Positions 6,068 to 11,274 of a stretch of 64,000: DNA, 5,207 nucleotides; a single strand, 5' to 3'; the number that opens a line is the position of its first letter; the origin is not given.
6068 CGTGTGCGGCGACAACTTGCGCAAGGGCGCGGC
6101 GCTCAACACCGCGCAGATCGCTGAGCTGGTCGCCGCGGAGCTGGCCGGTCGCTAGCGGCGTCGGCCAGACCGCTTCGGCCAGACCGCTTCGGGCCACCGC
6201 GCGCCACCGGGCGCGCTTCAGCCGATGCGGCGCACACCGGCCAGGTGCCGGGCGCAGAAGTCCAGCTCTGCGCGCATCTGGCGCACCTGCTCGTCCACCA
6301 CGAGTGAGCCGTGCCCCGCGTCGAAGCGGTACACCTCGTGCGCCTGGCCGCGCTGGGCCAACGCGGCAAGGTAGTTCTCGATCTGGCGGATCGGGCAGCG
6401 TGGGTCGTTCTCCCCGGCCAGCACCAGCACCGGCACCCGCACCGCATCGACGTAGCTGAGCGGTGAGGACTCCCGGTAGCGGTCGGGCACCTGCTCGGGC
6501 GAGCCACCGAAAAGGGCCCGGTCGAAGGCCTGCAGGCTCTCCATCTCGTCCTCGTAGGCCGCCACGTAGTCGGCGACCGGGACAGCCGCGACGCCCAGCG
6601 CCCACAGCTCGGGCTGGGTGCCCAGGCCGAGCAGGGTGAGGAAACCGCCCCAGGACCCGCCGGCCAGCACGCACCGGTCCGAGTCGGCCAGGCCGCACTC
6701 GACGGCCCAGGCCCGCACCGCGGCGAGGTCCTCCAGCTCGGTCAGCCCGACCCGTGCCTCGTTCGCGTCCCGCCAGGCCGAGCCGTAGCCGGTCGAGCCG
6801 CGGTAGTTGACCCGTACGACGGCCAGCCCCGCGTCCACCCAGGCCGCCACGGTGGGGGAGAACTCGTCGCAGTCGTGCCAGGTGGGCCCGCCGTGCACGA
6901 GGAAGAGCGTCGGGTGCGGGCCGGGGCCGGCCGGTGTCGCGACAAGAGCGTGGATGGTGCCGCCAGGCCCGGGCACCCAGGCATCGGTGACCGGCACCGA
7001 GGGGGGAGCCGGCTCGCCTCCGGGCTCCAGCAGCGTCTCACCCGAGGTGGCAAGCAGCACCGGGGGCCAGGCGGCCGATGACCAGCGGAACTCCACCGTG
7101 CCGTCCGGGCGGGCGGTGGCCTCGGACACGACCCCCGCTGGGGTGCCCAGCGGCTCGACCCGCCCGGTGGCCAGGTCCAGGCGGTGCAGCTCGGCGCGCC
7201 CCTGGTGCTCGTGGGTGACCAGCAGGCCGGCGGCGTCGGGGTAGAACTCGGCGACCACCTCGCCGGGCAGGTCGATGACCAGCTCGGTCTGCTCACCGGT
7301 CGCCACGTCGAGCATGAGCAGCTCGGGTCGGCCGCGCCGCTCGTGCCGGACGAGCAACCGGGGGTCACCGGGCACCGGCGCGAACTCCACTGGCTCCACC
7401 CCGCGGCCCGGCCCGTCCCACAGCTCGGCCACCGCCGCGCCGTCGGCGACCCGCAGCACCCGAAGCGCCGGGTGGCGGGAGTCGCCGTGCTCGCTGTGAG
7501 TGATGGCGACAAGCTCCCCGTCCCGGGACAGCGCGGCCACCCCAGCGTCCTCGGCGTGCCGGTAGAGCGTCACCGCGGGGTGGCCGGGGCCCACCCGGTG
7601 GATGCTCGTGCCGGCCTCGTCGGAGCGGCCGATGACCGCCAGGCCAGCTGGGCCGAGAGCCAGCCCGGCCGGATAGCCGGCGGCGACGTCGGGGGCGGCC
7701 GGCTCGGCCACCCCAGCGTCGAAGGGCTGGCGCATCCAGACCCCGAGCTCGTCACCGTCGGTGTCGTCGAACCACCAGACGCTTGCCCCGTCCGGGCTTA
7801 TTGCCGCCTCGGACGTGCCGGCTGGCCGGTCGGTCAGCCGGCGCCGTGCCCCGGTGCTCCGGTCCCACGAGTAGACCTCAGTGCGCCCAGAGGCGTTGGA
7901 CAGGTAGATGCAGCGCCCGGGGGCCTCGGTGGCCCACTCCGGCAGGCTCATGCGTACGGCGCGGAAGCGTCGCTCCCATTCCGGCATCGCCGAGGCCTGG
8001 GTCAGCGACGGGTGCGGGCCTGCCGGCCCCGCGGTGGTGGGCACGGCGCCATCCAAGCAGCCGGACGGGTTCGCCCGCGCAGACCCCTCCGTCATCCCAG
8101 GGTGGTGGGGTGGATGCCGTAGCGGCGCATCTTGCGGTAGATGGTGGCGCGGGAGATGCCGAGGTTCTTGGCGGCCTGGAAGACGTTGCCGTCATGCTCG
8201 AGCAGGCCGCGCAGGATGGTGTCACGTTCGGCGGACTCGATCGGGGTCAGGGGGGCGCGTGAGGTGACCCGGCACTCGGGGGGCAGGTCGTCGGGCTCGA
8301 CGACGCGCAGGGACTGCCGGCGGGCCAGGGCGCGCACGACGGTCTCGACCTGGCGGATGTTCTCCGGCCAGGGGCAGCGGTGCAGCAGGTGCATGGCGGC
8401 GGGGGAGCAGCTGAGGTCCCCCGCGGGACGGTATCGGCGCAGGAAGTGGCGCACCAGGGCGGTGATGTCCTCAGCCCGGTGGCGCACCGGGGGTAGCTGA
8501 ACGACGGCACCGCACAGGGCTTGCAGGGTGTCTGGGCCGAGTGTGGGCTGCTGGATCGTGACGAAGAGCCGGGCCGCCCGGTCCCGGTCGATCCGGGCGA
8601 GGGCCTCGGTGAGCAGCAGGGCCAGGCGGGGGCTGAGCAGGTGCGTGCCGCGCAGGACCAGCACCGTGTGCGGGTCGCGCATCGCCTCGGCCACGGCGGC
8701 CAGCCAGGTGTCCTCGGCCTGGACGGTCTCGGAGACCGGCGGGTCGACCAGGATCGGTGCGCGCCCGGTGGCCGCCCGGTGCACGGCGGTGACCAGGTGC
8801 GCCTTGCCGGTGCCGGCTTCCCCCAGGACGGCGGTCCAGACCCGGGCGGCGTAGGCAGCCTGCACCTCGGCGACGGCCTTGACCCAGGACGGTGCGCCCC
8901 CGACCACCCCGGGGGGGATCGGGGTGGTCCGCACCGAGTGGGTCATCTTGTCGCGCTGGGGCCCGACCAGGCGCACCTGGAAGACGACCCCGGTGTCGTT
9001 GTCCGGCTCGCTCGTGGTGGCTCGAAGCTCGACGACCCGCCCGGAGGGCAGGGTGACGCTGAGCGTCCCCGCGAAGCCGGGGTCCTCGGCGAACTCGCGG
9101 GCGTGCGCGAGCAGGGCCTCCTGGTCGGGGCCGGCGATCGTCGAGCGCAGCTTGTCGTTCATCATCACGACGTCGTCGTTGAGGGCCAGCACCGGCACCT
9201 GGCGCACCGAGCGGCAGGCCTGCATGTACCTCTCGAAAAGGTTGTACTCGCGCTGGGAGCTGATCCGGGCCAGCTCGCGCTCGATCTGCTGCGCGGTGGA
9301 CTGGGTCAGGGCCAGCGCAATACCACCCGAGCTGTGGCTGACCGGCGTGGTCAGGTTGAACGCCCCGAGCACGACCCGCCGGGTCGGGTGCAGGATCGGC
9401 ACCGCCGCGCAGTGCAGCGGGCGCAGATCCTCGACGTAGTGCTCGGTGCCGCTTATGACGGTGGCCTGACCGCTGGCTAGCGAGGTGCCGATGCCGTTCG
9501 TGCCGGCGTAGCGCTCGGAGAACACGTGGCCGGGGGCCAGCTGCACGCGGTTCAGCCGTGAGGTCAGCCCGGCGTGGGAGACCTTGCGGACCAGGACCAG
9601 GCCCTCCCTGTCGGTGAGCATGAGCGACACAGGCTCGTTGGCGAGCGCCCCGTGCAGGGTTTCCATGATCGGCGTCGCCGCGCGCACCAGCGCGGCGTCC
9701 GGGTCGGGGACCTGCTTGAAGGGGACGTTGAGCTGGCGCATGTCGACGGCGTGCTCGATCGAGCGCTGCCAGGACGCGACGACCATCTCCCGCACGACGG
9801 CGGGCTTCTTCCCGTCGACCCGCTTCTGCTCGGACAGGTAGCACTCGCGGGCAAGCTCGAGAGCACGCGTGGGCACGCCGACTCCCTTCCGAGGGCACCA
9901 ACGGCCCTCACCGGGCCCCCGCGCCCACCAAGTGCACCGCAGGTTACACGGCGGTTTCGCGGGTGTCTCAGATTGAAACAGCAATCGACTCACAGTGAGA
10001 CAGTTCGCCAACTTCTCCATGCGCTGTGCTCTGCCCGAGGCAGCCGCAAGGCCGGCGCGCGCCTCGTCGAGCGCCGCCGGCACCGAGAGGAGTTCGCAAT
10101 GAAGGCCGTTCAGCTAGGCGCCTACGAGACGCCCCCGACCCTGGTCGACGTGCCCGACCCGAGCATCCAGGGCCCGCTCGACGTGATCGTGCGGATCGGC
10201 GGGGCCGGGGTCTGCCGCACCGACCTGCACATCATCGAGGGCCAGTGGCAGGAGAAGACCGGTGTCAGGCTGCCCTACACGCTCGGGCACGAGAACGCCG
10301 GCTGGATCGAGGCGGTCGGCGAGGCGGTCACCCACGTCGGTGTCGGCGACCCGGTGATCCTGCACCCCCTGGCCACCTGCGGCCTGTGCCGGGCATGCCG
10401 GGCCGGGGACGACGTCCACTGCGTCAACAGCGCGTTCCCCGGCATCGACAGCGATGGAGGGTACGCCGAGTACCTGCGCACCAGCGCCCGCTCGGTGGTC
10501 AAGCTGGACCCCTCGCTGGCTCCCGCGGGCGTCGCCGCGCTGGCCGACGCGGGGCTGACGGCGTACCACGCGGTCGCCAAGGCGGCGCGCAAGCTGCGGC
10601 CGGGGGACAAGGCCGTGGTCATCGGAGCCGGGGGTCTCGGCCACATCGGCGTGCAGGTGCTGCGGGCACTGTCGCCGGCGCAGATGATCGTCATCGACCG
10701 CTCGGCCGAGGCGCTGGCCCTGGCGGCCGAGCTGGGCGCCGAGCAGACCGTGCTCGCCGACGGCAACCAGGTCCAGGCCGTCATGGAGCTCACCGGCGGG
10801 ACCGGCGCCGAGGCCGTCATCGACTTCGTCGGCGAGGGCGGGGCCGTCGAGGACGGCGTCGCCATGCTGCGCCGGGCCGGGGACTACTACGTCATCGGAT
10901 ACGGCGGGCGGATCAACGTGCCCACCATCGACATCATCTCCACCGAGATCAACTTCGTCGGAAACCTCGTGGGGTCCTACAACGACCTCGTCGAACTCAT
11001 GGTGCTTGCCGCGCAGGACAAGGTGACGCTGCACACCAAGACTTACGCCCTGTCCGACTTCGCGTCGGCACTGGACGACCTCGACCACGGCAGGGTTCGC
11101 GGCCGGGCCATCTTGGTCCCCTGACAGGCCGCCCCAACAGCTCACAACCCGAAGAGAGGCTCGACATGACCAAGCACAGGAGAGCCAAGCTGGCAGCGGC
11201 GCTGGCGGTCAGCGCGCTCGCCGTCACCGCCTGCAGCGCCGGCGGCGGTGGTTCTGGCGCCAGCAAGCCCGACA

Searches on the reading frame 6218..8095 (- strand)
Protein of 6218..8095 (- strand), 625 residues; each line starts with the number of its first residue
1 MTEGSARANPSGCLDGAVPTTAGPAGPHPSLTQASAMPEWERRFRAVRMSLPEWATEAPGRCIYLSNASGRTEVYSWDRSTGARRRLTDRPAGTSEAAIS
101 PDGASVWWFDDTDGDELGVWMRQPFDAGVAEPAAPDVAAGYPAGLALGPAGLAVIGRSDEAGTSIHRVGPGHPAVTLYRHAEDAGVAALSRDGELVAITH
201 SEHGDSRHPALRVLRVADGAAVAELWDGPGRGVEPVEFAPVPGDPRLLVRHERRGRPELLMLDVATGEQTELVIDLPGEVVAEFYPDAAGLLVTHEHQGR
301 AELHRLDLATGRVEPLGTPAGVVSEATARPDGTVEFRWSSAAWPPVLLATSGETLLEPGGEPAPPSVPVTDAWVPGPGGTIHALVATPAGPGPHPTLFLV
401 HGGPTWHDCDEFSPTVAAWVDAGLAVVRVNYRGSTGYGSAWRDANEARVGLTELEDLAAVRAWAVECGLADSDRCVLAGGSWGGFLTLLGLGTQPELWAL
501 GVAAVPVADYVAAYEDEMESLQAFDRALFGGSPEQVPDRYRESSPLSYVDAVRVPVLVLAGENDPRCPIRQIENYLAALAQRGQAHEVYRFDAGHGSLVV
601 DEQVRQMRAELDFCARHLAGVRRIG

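Call 68: search_protein_families(library=pfam, proteins=[window:6218-8095:-], max_evalue=0.001)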
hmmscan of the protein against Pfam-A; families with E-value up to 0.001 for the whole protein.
window:6218-8095:- (625 aa): 7 families
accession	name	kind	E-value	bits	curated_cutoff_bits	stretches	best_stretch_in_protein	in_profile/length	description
PF00326.27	Peptidase_S9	-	1.7e-42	145.8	22.6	1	412-619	3-211/213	Prolyl oligopeptidase family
PF20434.5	BD-FAE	-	8.2e-11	42.3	26.8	1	392-574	11-210/215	BD-FAE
PF02129.25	Peptidase_S15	-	7.3e-09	36.1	23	1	381-512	5-134/262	X-Pro dipeptidyl-peptidase (S15 family)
PF00561.26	Abhydrolase_1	-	5e-06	26.8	25.8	0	395-489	1-85/245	alpha/beta hydrolase fold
PF01738.24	DLH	-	0.00028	21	21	1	540-599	130-190/217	Dienelactone hydrolase family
PF12146.15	Hydrolase_4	-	0.0004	20.2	27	0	393-505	3-108/239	Serine aminopeptidase, S33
PF08386.16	Abhydrolase_4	-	0.00048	20.7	21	0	551-599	32-77/103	TAP-like protein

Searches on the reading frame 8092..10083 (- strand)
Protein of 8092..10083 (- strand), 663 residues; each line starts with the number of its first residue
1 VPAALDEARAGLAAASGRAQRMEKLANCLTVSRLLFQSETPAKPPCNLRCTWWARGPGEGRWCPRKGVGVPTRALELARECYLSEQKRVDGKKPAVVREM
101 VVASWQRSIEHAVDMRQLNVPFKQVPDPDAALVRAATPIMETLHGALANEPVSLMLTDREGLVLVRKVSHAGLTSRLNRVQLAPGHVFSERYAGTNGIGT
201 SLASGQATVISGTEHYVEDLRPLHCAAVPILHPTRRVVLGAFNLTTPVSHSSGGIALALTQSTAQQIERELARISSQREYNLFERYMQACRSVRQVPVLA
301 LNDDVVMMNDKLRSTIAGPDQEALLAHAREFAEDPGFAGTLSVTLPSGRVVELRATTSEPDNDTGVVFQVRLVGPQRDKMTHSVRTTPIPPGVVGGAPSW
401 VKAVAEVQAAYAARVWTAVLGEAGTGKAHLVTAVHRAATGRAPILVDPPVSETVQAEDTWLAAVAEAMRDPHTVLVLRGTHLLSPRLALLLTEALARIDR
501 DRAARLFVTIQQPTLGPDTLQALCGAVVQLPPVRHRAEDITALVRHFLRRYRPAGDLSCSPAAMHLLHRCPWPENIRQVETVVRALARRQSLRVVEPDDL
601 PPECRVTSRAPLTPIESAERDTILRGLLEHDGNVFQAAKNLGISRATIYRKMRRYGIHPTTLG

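Call 38: search_protein_families(library=ncbifam, proteins=[window:8092-10083:-], max_evalue=1e-10)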
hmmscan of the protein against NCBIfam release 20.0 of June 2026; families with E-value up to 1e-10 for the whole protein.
window:8092-10083:- (663 aa): 14 families
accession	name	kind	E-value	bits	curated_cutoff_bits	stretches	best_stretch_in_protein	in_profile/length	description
NF008485.2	PRK11388.1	equivalog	1.5e-39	135.9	551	2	510-660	479-640/643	dihydroxyacetone kinase operon transcriptional regulator DhaR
TIGR02915.1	PEP_resp_reg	equivalog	3.6e-21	75.5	502.6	1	508-657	287-444/445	PEP-CTERM-box response regulator transcription factor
TIGR01818.1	ntrC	equivalog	1.5e-18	66.9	558.6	1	508-613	282-390/463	nitrogen regulation protein NR(I)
NF008469.0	PRK11361.1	equivalog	1.1e-16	60.7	714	1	512-660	295-459/461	acetoacetate metabolism transcriptional regulator AtoC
TIGR01817.1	nifA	equivalog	8e-15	54.6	528.85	0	527-593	363-431/534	nif-specific transcriptional activator NifA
NF007689.0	PRK10365.1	equivalog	1.2e-13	50.7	760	1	526-654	305-441/441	sigma-54-dependent response regulator transcription factor ZraR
NF041552.1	TF_PrdR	equivalog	1.5e-13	49.9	795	1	528-656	435-577/577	sigma-54 dependent transcriptional regulator PrdR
NF011953.0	PRK15424.1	equivalog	2.2e-13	49.7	703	1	511-654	379-533/538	propionate catabolism operon regulatory protein PrpR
NF011958.0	PRK15429.1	equivalog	8.8e-12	44.4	830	1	527-659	546-688/692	formate hydrogenlyase transcriptional activator FlhA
TIGR02329.1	propionate_PrpR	equivalog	9.7e-12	44.3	499.2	0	511-653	364-525/526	propionate catabolism operon regulatory protein PrpR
NF008176.1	PRK10923.1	equivalog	1e-11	44.1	620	0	518-608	296-389/469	nitrogen regulation protein NR(I)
NF041946.1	LuxO_transreg_Vib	equivalog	1.1e-11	44.2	800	0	607-655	412-460/463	quorum-sensing sigma-54 dependent transcriptional regulator LuxO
NF003451.0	PRK05022.1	equivalog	3.7e-11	42.4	476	0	528-658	358-511/512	nitric oxide reductase transcriptional regulator NorR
NF050807.1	TransRegFlbDCaul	equivalog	9.6e-11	41.2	750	0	514-655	272-438/454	sigma-54-dependent transcriptional regulator FlbD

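Call 39: search_protein_families(library=pfam, proteins=[window:8092-10083:-], max_evalue=0.001)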
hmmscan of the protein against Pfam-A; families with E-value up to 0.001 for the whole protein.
window:8092-10083:- (663 aa): 6 families
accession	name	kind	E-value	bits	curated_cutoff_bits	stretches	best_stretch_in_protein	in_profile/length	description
PF25601.1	AAA_lid_14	-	3.2e-14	52.9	27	1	534-608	1-78/87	AAA+ ATPase lid domain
PF02954.25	HTH_8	-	2.5e-10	40.3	22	1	615-655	2-42/42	Bacterial regulatory protein, Fis family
PF01590.32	GAF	-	6.5e-10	40.1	22.4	1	134-271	4-133/133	GAF domain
PF18024.7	HTH_50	-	2.5e-07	30.7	27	1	616-657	9-49/50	Helix-turn-helix domain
PF13551.12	HTH_29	-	0.00023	21.6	28.1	1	623-654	4-35/64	Winged helix-turn helix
PF13556.12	HTH_30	-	0.00047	20.3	27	0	624-654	5-35/59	PucR C-terminal helix-turn-helix domain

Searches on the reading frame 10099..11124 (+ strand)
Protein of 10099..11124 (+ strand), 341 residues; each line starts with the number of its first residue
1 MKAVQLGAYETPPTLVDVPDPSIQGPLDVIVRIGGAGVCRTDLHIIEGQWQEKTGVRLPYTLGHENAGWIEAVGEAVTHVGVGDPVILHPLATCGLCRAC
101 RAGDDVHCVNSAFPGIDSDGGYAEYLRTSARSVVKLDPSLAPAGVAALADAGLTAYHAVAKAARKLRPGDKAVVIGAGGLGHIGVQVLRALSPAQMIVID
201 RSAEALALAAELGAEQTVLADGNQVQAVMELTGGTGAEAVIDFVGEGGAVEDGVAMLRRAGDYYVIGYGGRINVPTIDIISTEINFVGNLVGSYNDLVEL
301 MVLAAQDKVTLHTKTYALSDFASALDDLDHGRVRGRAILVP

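Call 38: search_protein_families(library=ncbifam, proteins=[window:10099-11124:+], max_evalue=1e-10)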
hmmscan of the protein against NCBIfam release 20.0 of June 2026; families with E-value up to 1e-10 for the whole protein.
window:10099-11124:+ (341 aa): 21 families
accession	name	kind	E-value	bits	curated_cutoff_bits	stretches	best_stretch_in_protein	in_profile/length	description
NF041097.1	keto_inos_dh_IolM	equivalog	2.2e-50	171.4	450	1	14-332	41-381/389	scyllo-inosose 3-dehydrogenase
NF006940.0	PRK09422.1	equivalog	5.3e-47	160.4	344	1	29-339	27-333/338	alcohol dehydrogenase AdhP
NF003808.0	PRK05396.1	equivalog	7.1e-44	150.1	380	1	1-332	1-332/341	L-threonine 3-dehydrogenase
TIGR00692.1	tdh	equivalog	5e-43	147.4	458.35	1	14-332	12-332/340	L-threonine 3-dehydrogenase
NF010344.0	PRK13771.1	subfamily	2.1e-35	122.3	349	1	1-339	1-331/334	putative alcohol dehydrogenase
NF047908.1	AldhRedAhr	equivalog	2.2e-35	122.1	470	1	25-339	27-333/335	NADPH-dependent aldehyde reductase Ahr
TIGR03451.1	mycoS_dep_FDH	equivalog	6.4e-35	120.6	512.9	1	16-283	19-295/358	S-(hydroxymethyl)mycothiol dehydrogenase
TIGR02822.1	adh_fam_2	subfamily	1.7e-33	116.1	283.5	1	18-340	22-329/329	zinc-binding alcohol dehydrogenase family protein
TIGR03989.1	Rxyl_3153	subfamily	2e-33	116.2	440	2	120-334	139-365/370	NDMA-dependent alcohol dehydrogenase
NF007489.0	PRK10083.1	equivalog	1.5e-32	112.9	376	1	18-284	19-277/339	Zn-dependent oxidoreductase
NF041172.1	AcrlCoa_red_Thmprot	equivalog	2.4e-30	105.6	500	1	1-338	1-331/334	acryloyl-CoA reductase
TIGR03201.1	dearomat_had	equivalog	6.1e-30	104.5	338.65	1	26-341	23-349/349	6-hydroxycyclohex-1-ene-1-carbonyl-CoA dehydrogenase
NF007375.0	PRK09880.1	equivalog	2.9e-28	98.6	469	1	28-326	29-328/344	L-idonate 5-dehydrogenase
NF007642.0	PRK10309.1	equivalog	1.6e-27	96.7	550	1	14-221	13-213/347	galactitol-1-phosphate 5-dehydrogenase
TIGR03366.1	HpnZ_proposed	hypoth_equivalog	4.7e-25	88.4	328.1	1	28-267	7-253/315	putative phosphonate catabolism associated alcohol dehydrogenase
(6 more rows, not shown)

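Call 39: search_protein_families(library=pfam, proteins=[window:10099-11124:+], max_evalue=0.001)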
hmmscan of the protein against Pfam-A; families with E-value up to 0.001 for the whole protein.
window:10099-11124:+ (341 aa): 3 families
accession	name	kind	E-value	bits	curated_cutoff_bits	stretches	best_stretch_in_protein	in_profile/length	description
PF08240.17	ADH_N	-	9.7e-28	96.9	23.5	1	26-137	2-103/104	Alcohol dehydrogenase GroES-like domain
PF00107.32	ADH_zinc_N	-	1.7e-19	70.4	31.8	1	179-303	1-126/129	Zinc-binding dehydrogenase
PF13602.12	ADH_zinc_N_2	-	7.2e-09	37.1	27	1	212-339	1-134/134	Zinc-binding dehydrogenase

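Call 62: search_solved_structures(query=window:10099-11124:+, max_evalue=1e-25)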
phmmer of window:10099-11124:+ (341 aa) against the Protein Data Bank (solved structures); distinct sequences matched with E-value up to 1e-25: 56.
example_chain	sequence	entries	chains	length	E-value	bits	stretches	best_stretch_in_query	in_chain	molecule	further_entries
1h2b_A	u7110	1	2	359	3e-103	348.7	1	1-341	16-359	ALCOHOL DEHYDROGENASE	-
5o9d_A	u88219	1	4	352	1.8e-62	214.7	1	1-341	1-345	Alcohol dehydrogenase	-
6ffz_A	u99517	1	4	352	2.1e-62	214.5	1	1-341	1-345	Alcohol dehydrogenase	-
5o8h_A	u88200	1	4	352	2.2e-62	214.4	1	1-341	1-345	Alcohol dehydrogenase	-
6ffx_A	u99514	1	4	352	3.2e-62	213.9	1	1-341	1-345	Alcohol dehydrogenase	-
5o8q_A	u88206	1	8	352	1.7e-61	211.5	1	1-341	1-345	Alcohol dehydrogenase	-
5o9f_A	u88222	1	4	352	4e-61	210.3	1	1-341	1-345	Alcohol dehydrogenase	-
2xaa_A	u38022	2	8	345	4e-61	210.3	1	1-341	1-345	SECONDARY ALCOHOL DEHYDROGENASE | ADH-A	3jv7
8uar_A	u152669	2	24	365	4.9e-61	210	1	1-341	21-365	Rhodococcus ruber ADH | Rhodococcus ruber Alcohol Dehydrogenase Chain A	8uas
5od3_A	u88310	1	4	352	6.5e-61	209.6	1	1-341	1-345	Alcohol dehydrogenase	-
6fg0_A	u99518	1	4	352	1.8e-60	208.2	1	1-341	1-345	Alcohol dehydrogenase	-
8z6y_A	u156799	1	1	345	1e-54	189.3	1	1-341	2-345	alcohol dehydrogenase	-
8z6z_A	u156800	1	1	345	1.1e-54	189.1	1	1-341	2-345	alcohol dehydrogenase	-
2eer_A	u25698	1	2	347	5.9e-52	180.1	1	2-341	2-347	NAD-dependent alcohol dehydrogenase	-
2h6e_A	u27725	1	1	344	4.4e-50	174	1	2-341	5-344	D-arabinose 1-dehydrogenase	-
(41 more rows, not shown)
